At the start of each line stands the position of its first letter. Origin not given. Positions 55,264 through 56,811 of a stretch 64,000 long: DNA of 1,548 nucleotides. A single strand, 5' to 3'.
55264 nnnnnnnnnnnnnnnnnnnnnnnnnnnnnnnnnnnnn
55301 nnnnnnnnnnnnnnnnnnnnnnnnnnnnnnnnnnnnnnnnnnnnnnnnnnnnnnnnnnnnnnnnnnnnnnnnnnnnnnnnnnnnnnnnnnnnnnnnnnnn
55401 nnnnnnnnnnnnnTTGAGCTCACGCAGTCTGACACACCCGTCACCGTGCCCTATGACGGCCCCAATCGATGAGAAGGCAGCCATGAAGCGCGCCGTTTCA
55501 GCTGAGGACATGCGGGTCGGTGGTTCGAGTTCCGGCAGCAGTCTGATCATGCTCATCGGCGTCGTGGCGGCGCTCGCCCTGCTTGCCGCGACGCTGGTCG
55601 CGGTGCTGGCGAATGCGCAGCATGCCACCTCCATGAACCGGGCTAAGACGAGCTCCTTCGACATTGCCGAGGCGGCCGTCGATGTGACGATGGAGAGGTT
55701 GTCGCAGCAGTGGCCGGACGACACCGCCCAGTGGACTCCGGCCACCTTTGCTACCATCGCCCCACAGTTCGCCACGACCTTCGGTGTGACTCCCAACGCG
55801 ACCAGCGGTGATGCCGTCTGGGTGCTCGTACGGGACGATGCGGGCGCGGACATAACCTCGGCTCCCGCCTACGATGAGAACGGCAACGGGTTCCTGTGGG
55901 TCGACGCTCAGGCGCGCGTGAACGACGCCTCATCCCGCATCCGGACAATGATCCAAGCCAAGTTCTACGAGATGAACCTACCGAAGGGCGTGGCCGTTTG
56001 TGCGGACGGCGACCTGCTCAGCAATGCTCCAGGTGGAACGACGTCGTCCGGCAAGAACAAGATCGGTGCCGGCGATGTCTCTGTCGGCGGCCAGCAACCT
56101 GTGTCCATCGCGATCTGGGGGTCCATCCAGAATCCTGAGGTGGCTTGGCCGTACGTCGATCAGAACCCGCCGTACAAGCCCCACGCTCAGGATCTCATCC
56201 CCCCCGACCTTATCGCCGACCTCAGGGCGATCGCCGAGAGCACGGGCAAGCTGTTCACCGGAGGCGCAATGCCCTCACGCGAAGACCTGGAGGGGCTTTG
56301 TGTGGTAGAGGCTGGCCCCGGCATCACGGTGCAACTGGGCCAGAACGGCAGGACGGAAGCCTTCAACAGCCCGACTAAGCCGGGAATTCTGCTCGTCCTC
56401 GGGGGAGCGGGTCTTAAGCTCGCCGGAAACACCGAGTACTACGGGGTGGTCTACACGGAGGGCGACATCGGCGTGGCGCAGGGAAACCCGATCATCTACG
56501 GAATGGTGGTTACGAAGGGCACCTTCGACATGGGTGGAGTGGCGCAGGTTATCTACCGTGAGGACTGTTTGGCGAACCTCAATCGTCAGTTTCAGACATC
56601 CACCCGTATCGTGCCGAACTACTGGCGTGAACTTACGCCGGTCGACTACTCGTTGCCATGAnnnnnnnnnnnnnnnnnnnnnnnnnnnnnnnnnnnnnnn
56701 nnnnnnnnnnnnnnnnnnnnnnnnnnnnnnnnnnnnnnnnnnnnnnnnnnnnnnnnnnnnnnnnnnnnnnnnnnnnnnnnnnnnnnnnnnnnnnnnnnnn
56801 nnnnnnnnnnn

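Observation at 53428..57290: Low-GC island encoding three prepilin-like proteins, including a 590-aa FN3-containing pilin, with no pilus machinery nearby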

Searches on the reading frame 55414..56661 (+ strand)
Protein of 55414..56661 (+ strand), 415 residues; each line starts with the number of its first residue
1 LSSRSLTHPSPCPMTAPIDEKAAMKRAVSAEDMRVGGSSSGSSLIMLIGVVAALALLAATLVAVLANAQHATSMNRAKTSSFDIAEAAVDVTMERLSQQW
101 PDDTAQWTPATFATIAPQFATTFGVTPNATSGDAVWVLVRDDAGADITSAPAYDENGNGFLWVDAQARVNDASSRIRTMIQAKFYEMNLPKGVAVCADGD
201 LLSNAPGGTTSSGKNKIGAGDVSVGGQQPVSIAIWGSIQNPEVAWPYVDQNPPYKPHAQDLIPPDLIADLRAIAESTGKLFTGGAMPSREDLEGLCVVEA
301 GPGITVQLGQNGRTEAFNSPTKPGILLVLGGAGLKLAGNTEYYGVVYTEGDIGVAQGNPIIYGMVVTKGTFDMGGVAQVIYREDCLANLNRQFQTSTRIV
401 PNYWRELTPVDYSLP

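Call 3: search_protein_families(library=pfam, proteins=[window:55414-56661:+], max_evalue=1)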
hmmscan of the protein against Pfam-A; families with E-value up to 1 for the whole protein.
window:55414-56661:+ (415 aa): 1 family
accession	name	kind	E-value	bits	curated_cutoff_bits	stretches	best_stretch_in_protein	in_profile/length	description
PF10833.13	DUF2572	-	0.13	12.4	23.8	1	340-394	153-206/219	Protein of unknown function (DUF2572)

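Call 4: search_protein_families(library=ncbifam, proteins=[window:55414-56661:+], max_evalue=1)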
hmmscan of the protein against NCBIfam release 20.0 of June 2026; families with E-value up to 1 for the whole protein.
window:55414-56661:+ (415 aa): 1 family
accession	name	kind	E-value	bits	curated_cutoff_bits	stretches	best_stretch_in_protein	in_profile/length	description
NF051896.1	tapirin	equivalog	0.011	14.1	600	1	37-90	15-68/660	cellulose-binding protein tapirin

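Call 16: find_homologous_proteins(query=window:55453-56661:+)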
Query window:55453-56661:+ (402 aa): 36 proteins with E <= 0.001 among 8000 candidates.
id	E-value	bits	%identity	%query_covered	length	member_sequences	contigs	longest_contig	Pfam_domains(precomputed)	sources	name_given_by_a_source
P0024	4.7e-205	699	81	93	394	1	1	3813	-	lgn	-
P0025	3.6e-199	679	76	98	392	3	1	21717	-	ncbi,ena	-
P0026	1.1e-198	678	81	92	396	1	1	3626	-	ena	-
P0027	7.6e-196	669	78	93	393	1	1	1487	-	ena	-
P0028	1.6e-167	575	68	94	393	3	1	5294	-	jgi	jgi:type II secretory pathway pseudopilin PulG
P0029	4.4e-166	571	64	97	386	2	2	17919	-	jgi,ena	-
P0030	2.4e-165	568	66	93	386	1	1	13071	-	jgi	jgi:hypothetical protein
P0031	1.0e-164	566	66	93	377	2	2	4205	-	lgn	-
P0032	1.7e-164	565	66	94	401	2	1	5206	-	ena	-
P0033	3.5e-160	551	66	95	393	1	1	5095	-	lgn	-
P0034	2.4e-157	542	66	93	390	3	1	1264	-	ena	-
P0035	2.6e-155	535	100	59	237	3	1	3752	-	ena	-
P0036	3.6e-149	515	62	93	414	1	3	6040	-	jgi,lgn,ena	-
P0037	1.6e-142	493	60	93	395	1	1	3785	-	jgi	jgi:hypothetical protein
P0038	1.5e-130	454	71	69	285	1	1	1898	-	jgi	jgi:hypothetical protein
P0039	2.4e-130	453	55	92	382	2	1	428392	-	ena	-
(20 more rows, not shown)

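Call 19: find_related_loci(query=A1, collection=genome_contigs, flank=10000)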
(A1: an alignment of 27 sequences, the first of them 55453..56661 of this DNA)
Query A1 (402 aa) in genome_contigs; peptide patterns used: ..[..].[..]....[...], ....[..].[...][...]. (x = any residue, [..] = any of these).
71 stretches matched a pattern; 11 encode a relative of the query (tblastn E <= 1e-3); 11 distinct loci.
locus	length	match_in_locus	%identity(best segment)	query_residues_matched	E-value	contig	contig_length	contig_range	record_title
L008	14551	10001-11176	76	11-402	0e+0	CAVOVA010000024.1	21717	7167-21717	MAG: uncultured Thermoleophilia bacterium isolate MFD09779.bin.2.149 genome assembly, contig: contig_71739, whole genome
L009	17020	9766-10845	37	28-396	3e-62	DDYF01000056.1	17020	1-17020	MAG TPA_asm: Thermoleophilia bacterium UBA2241 UBA2241_contig_8454, whole genome shotgun sequence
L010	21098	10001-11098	33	28-396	8e-52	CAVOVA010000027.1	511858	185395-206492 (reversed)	MAG: uncultured Thermoleophilia bacterium isolate MFD09779.bin.2.149 genome assembly, contig: contig_9532, whole genome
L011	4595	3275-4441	33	20-397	1e-48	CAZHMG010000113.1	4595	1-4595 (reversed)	MAG TPA_asm: uncultured Thermoleophilia bacterium isolate SRP302447_co3_62 genome assembly, contig: NODE_57297_length_45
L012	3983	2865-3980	33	15-387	2e-48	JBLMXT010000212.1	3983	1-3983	MAG: Deltaproteobacteria bacterium isolate MAG248 PRJNA957066_bin3_renamed_241, whole genome shotgun sequence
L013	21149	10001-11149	32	25-397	4e-47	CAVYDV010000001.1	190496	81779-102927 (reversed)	MAG: uncultured Thermoleophilia bacterium isolate MFD03804.bin.2.198 genome assembly, contig: contig_1182, whole genome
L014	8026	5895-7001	34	28-396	7e-47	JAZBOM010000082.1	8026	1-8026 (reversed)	MAG: Thermoleophilia bacterium isolate bin.663 k117_1646957, whole genome shotgun sequence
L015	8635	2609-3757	31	27-399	4e-44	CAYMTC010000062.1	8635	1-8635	MAG TPA_asm: uncultured Thermoleophilia bacterium isolate binchicken_co43_327 genome assembly, contig: NODE_14499_length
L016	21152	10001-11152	32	25-397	7e-40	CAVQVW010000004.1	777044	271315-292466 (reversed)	MAG: uncultured Thermoleophilia bacterium isolate MFD09964.bin.1.34 genome assembly, contig: contig_25912, whole genome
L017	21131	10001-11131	33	27-397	4e-40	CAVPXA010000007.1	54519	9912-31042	MAG: uncultured Thermoleophilia bacterium isolate MFD00032.bin.2.227 genome assembly, contig: contig_132207, whole genom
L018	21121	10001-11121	39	23-389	1e-22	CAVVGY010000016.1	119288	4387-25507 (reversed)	MAG: uncultured Thermoleophilia bacterium isolate MFD02979.bin.2.115 genome assembly, contig: contig_55006, whole genome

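Call 37: predict_structure(alignment_id=A1)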
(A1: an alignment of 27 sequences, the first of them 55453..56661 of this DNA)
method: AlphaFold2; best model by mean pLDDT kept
length: 402 residues; sequences in the alignment: 27
mean_pLDDT: 82.0   pTM: 0.64
mean pLDDT of the five models: 82.0, 81.7, 81.7, 80.2, 79.9
residues with pLDDT >= 90: 152; 70-90: 191; 50-70: 23; < 50: 36
segments of 3 or more residues with pLDDT < 50: 1-3, 6-26, 195-198, 209-213
pLDDT, mean of each block of 10 residues (from residue 1): 41 40 48 83 85 76 90 94 86 86 89 86 91 83 89 92 92 80 91 53 60 65 83 78 91 91 91 89 94 88 88 96 92 96 88 94 83 79 83 85 40
secondary structure, 60 per line:
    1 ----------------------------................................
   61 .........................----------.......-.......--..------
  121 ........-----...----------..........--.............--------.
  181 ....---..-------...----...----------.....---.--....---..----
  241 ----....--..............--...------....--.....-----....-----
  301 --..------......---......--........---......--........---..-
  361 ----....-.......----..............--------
elements in order: H29-85 H96-102 H104-110 E121-128 E147-156 E159-171 E180-184 E204-206 E217-221 H245-248 H251-264 E267-269 H276-279 E282-286 E292-295 E311-316 E320-325 E328-335 E339-344 E347-354 E365-368 H370-376 E381-394

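Call 46: search_solved_structures(query=A1, max_evalue=10, show_alignments=2)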
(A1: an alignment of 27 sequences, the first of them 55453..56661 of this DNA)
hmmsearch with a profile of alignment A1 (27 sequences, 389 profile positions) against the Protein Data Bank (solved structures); distinct sequences matched with E-value up to 10: 0.

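Call 52: find_homologous_proteins(query=A4, max_evalue=0.001)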
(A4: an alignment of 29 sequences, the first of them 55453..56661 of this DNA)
Query A4 (29 sequences) (402 aa, profile of the alignment): 53 proteins with E <= 0.001 among 8000 candidates.
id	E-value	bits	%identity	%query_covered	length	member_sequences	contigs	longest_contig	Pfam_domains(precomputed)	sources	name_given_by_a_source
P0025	2.9e-162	558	76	98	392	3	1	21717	-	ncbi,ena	-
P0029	3.5e-162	558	64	97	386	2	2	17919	-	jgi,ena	-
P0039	1.8e-161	555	55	92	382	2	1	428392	-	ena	-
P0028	1.9e-161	555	68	94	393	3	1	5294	-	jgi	jgi:type II secretory pathway pseudopilin PulG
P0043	6.5e-160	550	50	94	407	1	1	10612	-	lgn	-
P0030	2.8e-159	548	66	93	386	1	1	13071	-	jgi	jgi:hypothetical protein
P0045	2.2e-158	545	52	93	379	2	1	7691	-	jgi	jgi:hypothetical protein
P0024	1.3e-157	543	81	93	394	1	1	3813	-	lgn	-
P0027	1.5e-157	542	78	93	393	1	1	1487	-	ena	-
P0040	4.0e-157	541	54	93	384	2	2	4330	-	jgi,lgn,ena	-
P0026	1.9e-156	539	81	92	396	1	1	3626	-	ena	-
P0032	1.8e-155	536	66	94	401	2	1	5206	-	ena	-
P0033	8.4e-155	533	66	95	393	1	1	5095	-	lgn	-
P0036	1.9e-154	532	62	93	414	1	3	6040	-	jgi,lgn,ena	-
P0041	7.8e-154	530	51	93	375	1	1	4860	-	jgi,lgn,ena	-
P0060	3.1e-73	265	36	44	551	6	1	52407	-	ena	-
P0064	3.3e-66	242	35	37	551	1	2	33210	-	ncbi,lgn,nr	ncbi:MAG: hypothetical protein GX624_06015 [Actinobacteria bacterium]|nr:hypothetical protein [Actin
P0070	1.2e-57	214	35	42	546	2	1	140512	-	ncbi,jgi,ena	jgi:Tfp pilus assembly protein PilX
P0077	9.6e-39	151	34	37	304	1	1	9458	PF14341.12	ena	-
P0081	1.0e-14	72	25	41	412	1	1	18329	-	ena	-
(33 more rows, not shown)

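Call 53: find_encoding_contigs(protein=P0070, flank=10000, max_places=2)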
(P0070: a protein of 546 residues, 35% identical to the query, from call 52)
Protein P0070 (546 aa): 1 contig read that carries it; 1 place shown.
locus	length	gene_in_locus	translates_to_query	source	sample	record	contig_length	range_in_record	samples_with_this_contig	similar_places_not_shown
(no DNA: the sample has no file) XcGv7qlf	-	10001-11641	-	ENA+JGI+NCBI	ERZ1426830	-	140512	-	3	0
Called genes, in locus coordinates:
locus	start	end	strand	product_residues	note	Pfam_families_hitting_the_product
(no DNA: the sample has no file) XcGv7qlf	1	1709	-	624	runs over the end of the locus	PF02129:Peptidase_S15, PF08530:PepX_C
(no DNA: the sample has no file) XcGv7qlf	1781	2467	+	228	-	PF00440:TetR_N, PF13977:TetR_C_6 (weak)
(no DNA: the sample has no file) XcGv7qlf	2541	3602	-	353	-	PF02729:OTCace_N, PF00185:OTCace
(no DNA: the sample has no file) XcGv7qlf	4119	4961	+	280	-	PF07963:N_methyl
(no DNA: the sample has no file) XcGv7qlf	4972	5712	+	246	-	PF07963:N_methyl (weak)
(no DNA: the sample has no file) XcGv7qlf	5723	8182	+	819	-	-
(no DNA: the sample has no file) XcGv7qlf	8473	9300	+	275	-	-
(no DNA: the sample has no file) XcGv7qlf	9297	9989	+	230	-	PF07963:N_methyl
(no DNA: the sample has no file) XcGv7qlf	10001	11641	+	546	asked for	-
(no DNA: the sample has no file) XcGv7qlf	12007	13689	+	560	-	PF00041:fn3 (faint)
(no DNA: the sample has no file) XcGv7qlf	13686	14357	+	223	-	PF07963:N_methyl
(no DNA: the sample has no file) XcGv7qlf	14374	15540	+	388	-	-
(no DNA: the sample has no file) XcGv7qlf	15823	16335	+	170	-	PF03724:META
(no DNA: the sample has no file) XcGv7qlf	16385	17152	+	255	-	PF00512:HisKA, PF13581:HATPase_c_2 (weak), PF02518:HATPase_c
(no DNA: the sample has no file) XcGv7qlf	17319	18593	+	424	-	PF13173:AAA_14, PF13635:DUF4143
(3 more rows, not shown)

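Call 54: find_encoding_contigs(protein=P0060, flank=10000, max_places=2)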
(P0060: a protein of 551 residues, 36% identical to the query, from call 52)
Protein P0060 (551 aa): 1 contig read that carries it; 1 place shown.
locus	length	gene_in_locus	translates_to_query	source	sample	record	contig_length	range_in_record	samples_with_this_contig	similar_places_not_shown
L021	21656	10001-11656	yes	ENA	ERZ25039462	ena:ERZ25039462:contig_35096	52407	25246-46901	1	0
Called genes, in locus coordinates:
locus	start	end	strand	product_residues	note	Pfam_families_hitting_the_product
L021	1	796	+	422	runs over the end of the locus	PF00202:Aminotran_3, PF00155:Aminotran_1_2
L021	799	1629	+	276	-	PF05853:BKACE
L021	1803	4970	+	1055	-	PF01590:GAF, PF13185:GAF_2, PF13492:GAF_3, PF01590:GAF, PF13185:GAF_2, PF13492:GAF_3, PF01590:GAF, PF13185:GAF_2, +4 more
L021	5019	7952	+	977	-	PF03699:UPF0182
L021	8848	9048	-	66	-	-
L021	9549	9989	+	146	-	-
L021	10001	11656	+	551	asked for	-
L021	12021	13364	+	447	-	PF07963:N_methyl (weak)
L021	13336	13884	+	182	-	-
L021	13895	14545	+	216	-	PF07963:N_methyl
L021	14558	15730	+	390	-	-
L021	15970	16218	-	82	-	-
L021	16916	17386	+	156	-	PF03724:META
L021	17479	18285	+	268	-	PF00512:HisKA, PF02518:HATPase_c, PF13581:HATPase_c_2 (weak), PF13589:HATPase_c_3 (weak)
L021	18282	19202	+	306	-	PF00072:Response_reg, PF07283:TrbH (faint), PF00072:Response_reg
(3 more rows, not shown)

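Call 55: find_encoding_contigs(protein=P0064, flank=10000, max_places=2)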
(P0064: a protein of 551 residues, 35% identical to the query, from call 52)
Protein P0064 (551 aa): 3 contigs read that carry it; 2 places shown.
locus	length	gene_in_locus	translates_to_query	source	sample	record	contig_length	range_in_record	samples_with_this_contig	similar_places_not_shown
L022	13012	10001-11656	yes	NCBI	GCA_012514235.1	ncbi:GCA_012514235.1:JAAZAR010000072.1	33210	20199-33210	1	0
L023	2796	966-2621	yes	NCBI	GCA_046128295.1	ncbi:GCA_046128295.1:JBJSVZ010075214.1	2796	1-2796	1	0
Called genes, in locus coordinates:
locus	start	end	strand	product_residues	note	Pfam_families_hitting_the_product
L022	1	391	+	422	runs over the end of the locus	PF00202:Aminotran_3, PF00155:Aminotran_1_2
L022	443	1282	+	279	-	PF05853:BKACE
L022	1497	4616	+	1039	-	PF01590:GAF, PF13185:GAF_2, PF01590:GAF, PF13185:GAF_2, PF13492:GAF_3, PF01590:GAF, PF13185:GAF_2, PF13492:GAF_3, +4 more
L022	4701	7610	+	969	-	PF03699:UPF0182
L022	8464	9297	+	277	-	-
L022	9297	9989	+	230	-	PF07963:N_methyl (weak)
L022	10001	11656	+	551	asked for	-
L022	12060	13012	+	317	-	?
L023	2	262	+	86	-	?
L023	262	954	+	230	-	PF07963:N_methyl (weak)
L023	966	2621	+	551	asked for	-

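Call 65: search_protein_families(library=pfam, alignment_id=A4, max_evalue=0.1)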
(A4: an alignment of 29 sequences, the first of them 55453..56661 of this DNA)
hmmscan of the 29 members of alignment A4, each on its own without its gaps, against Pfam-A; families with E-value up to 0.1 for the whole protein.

A. member 1, window:55453-56661:+ (402 aa): 0 families

B. families by the number of members that match (of 29 scanned): 10 families
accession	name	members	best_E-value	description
PF14341.11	PilX_N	8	0.00041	PilX N-terminal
PF23981.1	DUF7305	2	0.00052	Domain of unknown function (DUF7305)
PF14030.11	DUF4245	1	0.0048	Protein of unknown function (DUF4245)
PF02674.22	Colicin_V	1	0.024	Colicin V production protein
PF12768.13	Rax2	1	0.025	Rax2 C-terminal beta propeller domain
PF10833.13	DUF2572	1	0.031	Protein of unknown function (DUF2572)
PF17402.7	DUF5408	1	0.035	Family of unknown function (DUF5408)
PF04264.18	YceI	1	0.042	YceI-like domain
PF19403.5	SpaA_2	1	0.05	Prealbumin-like fold domain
PF18993.5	Rv0078B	1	0.079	Rv0078B-related antitoxin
